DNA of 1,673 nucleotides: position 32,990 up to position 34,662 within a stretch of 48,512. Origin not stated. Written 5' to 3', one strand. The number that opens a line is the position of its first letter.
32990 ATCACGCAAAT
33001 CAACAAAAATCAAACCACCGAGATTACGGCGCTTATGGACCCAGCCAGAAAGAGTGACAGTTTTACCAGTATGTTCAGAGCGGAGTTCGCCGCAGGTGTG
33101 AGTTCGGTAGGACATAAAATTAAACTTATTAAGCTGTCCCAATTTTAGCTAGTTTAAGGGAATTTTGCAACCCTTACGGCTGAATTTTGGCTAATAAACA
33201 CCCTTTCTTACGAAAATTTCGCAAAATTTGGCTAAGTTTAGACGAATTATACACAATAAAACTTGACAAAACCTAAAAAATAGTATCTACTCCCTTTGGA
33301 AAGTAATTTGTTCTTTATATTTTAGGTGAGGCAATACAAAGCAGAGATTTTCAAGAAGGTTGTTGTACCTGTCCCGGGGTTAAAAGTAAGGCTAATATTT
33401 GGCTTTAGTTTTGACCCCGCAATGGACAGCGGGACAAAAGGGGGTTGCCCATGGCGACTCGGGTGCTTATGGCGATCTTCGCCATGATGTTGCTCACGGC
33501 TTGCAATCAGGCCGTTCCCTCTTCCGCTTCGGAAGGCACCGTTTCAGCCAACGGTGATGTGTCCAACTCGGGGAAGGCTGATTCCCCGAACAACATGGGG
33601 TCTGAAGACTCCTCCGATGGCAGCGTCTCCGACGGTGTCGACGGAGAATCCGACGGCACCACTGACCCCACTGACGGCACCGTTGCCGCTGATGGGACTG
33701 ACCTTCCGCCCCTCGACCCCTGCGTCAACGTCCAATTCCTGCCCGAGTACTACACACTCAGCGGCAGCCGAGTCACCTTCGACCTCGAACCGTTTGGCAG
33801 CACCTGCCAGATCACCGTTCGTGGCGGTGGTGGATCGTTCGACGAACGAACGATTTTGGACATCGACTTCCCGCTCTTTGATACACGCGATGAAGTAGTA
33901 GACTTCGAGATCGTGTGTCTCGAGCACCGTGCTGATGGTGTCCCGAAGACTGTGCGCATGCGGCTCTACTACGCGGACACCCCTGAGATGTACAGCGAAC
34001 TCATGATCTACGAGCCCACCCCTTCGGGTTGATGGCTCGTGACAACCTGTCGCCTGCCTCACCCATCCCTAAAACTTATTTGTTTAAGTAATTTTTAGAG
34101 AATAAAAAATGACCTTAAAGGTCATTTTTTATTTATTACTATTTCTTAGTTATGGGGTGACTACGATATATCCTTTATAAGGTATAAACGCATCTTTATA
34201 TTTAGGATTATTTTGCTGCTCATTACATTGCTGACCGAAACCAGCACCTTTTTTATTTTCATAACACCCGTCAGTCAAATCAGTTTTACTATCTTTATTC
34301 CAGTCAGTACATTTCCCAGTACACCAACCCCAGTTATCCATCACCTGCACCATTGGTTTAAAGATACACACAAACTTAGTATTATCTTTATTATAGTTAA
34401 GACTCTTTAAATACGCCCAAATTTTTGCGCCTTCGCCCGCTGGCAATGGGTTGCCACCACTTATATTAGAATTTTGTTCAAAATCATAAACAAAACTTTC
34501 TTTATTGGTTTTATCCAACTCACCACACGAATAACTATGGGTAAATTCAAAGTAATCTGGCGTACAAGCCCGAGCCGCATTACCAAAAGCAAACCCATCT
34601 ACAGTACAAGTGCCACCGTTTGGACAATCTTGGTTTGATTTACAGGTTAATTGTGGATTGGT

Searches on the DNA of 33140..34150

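Call 76: search_rna_families(source=window, start=33140, end=34150, threshold=evalue, max_evalue=1)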
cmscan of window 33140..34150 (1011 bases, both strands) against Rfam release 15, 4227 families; matches with E-value up to 1: 2.
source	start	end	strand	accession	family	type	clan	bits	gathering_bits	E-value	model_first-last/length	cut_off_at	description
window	34074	34133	+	RF02064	STnc370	Gene; sRNA;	-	25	54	0.98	1-71/71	no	Enterobacterial sRNA STnc370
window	34102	34132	+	RF03623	mir-1252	Gene; miRNA;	-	23.1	70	0.36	1-65/65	no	mir-1252 microRNA precursor family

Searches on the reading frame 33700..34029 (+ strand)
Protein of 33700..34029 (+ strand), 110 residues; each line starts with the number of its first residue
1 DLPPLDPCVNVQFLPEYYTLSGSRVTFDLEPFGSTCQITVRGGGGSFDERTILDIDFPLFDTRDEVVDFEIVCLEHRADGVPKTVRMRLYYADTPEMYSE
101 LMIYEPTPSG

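Call 41: search_protein_representatives(alignment_id=A5)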
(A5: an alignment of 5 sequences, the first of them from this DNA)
Query: 5 sequences, 109 profile positions. Proteins with E-value up to 0.001 (for the whole library): 4; up to 1e-10: 3; up to 1e-30: 3. The best 4 are listed.
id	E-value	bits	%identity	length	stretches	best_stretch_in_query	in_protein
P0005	9.3e-47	173.8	-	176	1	1-108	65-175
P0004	1.3e-43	163.6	-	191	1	1-106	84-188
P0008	2.4e-31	124.1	-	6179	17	9-58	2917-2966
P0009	1.3e-07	47.8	-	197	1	6-102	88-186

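Call 43: find_encoding_contigs(protein=P0009, flank=10000)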
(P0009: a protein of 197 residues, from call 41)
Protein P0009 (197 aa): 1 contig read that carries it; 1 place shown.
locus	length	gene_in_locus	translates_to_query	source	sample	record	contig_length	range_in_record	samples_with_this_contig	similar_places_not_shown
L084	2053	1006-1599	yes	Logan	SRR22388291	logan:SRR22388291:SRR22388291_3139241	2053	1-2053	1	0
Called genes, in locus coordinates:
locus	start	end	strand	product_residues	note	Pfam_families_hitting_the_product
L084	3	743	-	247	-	?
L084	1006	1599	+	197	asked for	-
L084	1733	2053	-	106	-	?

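Call 87: find_related_loci(query=A9, collection=viral_contigs, flank=5000)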
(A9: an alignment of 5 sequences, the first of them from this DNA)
Query A9 (107 aa) in viral_contigs; peptide patterns used: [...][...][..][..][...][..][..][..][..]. (x = any residue, [..] = any of these).
18 stretches matched a pattern, but none encodes a relative of the query by tblastn (E <= 1e-3).

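Call 90: predict_structure(alignment_id=A9)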
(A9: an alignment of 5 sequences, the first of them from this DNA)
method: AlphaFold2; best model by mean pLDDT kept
length: 107 residues; sequences in the alignment: 5
mean_pLDDT: 61.7   pTM: 0.52
mean pLDDT of the five models: 61.7, 60.7, 58.0, 54.4, 51.2
residues with pLDDT >= 90: 0; 70-90: 25; 50-70: 69; < 50: 13
segments of 3 or more residues with pLDDT < 50: 50-53, 55-59
pLDDT, mean of each block of 10 residues (from residue 1): 66 70 76 70 52 47 58 65 62 57 54
secondary structure, 60 per line:
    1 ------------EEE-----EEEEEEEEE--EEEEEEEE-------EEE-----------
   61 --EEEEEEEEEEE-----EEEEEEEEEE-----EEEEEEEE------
elements in order: E13-15 E21-29 E32-39 E47-49 E63-73 E79-88 E94-101

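Call 92: fold_search(model_id=the predicted structure, library=pdb)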
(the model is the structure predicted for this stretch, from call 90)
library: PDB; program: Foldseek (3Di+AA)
matches with E <= 10: 304; with E <= 0.001: 0
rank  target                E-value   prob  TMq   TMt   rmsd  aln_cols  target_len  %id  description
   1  9osx_A                1.9e-01  0.23  0.24  0.24  16.6       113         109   14  PfCyRPA-EM epitope mimic bound to monoclonal antibody Cy.004 (released 2025-12-24)
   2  5ezn_B                6.7e-01  0.16  0.27  0.20  16.8       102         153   15  Crystal Structure of PfCyRPA (released 2016-12-07)
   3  2gw4_B                8.7e-01  0.10  0.23  0.18  15.0       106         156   14  Crystal structure of stony coral fluorescent protein Kaede, red form (released 2007-05-08)
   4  5tik_B                9.2e-01  0.11  0.24  0.11  15.7       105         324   14  Structural basis for inhibition of erythrocyte invasion by antibodies to Plasmodium falciparum protein CyRPA (released 2017-03-01)
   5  3f6h_B                1.1e+00  0.16  0.28  0.24   9.9        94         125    7  Crystal structure of the regulatory domain of LiCMS in complexed with isoleucine - type III (released 2009-04-21)
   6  8chv_D                1.1e+00  0.18  0.32  0.26  14.7       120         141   12  Crystal structure of human PURA (fragment Glu57-Glu212, PUR repeat I and II) R140P mutant (released 2024-02-21)
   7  8cht_B                1.1e+00  0.15  0.31  0.25  14.6       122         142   11  Crystal structure of human PURA (fragment Glu57-Glu212, PUR repeat I and II) (released 2024-02-21)
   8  1mdc                  1.3e+00  0.18  0.29  0.25  11.4        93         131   17  CRYSTALLIZATION, STRUCTURE DETERMINATION AND LEAST-SQUARES REFINEMENT TO 1.75 ANGSTROMS RESOLUTION OF THE FATTY-ACID-BIN (released 1994-01-31)
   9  2hmb                  1.6e+00  0.12  0.26  0.22  11.3        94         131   14  THREE-DIMENSIONAL STRUCTURE OF RECOMBINANT HUMAN MUSCLE FATTY ACID-BINDING PROTEIN (released 1994-01-31)
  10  6zqd_UQ               1.6e+00  0.06  0.23  0.05  12.8       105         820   11  Cryo-EM structure of the 90S pre-ribosome from Saccharomyces cerevisiae, state Post-A1 (released 2020-09-23)
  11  5khp_B                1.7e+00  0.12  0.26  0.18  11.1        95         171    9  Tightening the Recognition of Tetravalent Zr and Th Complexes by the Siderophore-Binding Mammalian Protein Siderocalin (released 2017-04-26)
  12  6xvq                  1.7e+00  0.08  0.26  0.22  11.9       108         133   15  Human myelin protein P2 mutant K31Q (released 2020-04-08)
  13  2vvj_A                1.7e+00  0.07  0.22  0.16  14.1        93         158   14  IrisFP fluorescent protein in its red form, cis conformation (released 2008-08-12)
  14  5n47_E                1.8e+00  0.12  0.27  0.18  12.5        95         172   13  Structure of Anticalin N7E in complex with the three-domain fragment Fn7B8 of human oncofetal fibronectin (released 2018-02-14)
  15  5ods_A                1.9e+00  0.12  0.30  0.09  10.2       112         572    6  Structure of a phosphoprotein-protein complex (released 2018-03-14)
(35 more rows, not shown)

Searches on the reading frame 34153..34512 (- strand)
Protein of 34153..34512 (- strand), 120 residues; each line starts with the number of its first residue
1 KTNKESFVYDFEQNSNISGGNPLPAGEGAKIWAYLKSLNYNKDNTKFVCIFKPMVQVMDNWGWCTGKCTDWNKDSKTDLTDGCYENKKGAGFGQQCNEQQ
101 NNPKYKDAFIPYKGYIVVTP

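Call 46: find_related_loci(query=A6, collection=metagenome_contigs, flank=6000)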
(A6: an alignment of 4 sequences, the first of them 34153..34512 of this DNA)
Query A6 (120 aa) in metagenome_contigs; peptide patterns used: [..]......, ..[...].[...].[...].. (x = any residue, [..] = any of these).
227 stretches matched a pattern; 158 encode a relative of the query (tblastn E <= 1e-3); the best 80 are kept; 80 distinct loci.
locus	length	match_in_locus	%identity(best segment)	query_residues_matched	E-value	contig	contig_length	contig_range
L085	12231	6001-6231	47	34-120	1e-19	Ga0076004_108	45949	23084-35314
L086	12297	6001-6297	42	7-120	1e-17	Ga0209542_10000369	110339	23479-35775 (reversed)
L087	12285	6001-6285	39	23-120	6e-15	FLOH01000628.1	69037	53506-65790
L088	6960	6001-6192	42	47-120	4e-14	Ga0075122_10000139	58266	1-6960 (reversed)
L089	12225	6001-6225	40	32-120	9e-14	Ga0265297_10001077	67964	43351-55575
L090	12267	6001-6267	36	25-120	1e-13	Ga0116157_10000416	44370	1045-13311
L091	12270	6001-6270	40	43-120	1e-13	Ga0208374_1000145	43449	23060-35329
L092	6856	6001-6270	40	43-120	1e-13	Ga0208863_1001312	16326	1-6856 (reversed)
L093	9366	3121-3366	39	46-120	3e-13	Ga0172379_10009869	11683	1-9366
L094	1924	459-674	41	35-120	3e-13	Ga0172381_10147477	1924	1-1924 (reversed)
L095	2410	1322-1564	36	34-120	4e-13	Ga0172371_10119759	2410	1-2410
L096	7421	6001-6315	38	21-120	6e-13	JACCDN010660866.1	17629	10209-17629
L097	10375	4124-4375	37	23-120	8e-13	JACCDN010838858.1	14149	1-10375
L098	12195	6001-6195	44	47-120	8e-13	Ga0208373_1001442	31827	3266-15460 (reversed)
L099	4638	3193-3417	41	48-118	1e-12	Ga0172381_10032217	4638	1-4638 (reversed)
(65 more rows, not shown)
